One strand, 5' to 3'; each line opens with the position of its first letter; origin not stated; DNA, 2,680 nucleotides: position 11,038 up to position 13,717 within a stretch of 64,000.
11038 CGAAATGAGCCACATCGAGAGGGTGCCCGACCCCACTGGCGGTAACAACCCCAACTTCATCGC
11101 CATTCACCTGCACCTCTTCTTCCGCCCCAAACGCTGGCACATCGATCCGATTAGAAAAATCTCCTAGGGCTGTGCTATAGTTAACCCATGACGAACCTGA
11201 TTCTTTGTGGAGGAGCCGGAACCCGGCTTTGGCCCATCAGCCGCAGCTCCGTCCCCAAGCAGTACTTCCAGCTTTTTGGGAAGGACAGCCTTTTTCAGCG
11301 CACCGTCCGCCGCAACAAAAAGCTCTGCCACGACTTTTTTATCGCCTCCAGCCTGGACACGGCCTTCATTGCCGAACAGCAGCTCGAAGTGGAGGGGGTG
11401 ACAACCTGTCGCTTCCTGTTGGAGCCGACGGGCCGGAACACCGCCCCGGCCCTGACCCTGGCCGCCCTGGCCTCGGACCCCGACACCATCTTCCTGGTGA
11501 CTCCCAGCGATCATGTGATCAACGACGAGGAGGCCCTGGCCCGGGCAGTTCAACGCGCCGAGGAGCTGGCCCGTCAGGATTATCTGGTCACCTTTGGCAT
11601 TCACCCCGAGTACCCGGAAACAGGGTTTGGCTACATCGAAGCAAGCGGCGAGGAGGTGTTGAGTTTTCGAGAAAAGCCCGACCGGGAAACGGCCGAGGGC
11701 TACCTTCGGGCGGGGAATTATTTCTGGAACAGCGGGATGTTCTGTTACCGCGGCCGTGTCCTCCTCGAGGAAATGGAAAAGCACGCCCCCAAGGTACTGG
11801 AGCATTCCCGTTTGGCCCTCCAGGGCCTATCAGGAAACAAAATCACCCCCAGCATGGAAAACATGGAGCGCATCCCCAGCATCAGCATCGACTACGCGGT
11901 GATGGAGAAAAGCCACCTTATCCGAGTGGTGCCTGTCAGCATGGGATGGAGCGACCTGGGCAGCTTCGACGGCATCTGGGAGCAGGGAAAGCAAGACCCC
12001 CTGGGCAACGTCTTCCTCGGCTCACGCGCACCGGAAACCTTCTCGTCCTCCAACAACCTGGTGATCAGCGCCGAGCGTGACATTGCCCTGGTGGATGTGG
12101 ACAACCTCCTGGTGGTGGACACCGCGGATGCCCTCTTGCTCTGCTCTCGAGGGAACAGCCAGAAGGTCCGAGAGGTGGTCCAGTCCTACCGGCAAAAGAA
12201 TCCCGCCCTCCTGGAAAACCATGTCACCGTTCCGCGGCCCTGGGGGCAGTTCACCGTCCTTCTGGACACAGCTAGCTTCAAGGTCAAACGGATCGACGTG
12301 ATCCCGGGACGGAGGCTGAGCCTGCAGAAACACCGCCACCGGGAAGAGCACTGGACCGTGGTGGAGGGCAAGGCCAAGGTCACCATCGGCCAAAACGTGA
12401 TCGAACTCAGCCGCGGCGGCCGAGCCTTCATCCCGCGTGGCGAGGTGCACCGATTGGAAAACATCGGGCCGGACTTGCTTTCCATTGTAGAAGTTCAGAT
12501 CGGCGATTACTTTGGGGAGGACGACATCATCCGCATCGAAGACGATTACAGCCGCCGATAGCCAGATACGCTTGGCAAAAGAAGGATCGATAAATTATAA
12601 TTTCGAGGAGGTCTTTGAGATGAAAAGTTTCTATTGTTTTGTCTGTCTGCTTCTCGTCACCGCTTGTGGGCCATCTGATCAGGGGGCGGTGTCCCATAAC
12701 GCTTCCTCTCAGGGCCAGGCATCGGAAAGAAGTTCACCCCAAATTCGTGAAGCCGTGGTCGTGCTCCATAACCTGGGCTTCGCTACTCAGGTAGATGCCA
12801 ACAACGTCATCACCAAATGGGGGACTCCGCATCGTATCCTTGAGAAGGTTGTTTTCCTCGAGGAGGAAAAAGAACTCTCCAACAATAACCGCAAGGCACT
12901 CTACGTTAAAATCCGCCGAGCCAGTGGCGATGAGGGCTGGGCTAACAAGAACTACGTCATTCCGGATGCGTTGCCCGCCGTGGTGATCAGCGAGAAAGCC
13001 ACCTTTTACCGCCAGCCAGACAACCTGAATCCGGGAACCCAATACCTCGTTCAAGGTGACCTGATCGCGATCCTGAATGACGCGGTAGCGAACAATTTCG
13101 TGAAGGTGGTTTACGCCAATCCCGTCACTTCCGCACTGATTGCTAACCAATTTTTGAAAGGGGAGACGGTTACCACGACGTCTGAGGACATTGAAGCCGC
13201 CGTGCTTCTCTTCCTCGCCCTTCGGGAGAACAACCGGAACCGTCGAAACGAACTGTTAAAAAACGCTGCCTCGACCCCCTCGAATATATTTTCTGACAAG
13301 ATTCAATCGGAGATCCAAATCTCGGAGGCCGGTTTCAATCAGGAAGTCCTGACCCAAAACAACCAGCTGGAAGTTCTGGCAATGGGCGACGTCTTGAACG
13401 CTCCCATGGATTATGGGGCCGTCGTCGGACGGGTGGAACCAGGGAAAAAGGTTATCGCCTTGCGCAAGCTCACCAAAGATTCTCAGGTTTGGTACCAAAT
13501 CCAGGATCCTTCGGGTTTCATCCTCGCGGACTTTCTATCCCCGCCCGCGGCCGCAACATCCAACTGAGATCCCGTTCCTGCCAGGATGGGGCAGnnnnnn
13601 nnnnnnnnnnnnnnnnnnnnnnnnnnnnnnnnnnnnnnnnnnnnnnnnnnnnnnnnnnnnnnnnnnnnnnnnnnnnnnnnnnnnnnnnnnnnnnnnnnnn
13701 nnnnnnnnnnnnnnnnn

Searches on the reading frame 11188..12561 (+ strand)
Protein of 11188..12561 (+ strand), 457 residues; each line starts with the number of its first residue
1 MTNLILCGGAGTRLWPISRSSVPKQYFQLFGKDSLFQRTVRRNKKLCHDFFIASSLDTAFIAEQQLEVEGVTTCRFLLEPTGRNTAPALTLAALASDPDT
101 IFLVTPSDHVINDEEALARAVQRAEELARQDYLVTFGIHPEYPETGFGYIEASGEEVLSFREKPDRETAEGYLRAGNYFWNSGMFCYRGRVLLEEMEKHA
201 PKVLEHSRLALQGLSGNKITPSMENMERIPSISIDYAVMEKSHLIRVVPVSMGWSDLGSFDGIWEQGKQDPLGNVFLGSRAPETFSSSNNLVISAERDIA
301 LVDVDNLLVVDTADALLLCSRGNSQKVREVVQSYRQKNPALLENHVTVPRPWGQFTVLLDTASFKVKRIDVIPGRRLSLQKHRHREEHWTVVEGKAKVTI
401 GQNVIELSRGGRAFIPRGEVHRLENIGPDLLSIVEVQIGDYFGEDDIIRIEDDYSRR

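Call 47: search_protein_families(library=pfam, proteins=[window:11188-12561:+], max_evalue=0.00001)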
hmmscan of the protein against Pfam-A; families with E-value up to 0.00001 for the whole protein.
window:11188-12561:+ (457 aa): 5 families
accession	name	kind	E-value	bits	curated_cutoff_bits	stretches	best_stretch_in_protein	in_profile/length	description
PF00483.29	NTP_transferase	-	5.1e-46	157.7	21.2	1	3-268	2-240/245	Nucleotidyl transferase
PF01050.24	MannoseP_isomer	-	1.4e-38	132.1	23.6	1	341-452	5-116/116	Mannose-6-phosphate isomerase C-terminal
PF22640.1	ManC_GMP_beta-helix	-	5.2e-10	39.5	27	1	287-332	8-53/55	MannoseP isomerase/GMP-like beta-helix domain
PF07883.17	Cupin_2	-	2.5e-09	37.2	27.2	1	370-434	4-67/70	Cupin domain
PF12804.13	NTP_transf_3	-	4.2e-06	27.5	27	1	4-127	2-114/160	MobA-like NTP transferase domain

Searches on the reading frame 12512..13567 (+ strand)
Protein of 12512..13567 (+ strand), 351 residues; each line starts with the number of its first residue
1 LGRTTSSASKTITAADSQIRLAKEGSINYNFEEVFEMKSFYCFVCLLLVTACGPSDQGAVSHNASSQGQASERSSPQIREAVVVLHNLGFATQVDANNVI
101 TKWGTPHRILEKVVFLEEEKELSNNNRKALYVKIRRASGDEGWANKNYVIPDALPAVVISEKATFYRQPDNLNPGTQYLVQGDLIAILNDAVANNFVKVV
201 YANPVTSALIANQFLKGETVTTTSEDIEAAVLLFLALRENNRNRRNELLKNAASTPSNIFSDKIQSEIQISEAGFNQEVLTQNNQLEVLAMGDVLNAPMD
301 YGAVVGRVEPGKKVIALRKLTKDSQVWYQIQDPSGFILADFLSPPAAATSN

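Call 47: search_protein_families(library=pfam, proteins=[window:12512-13567:+], max_evalue=0.00001)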
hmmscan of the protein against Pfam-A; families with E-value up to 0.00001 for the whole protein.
window:12512-13567:+ (351 aa): 1 family
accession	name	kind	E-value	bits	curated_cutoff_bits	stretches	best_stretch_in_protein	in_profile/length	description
PF08239.17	SH3_3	-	1.6e-09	38.2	27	0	296-342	7-53/54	Bacterial SH3 domain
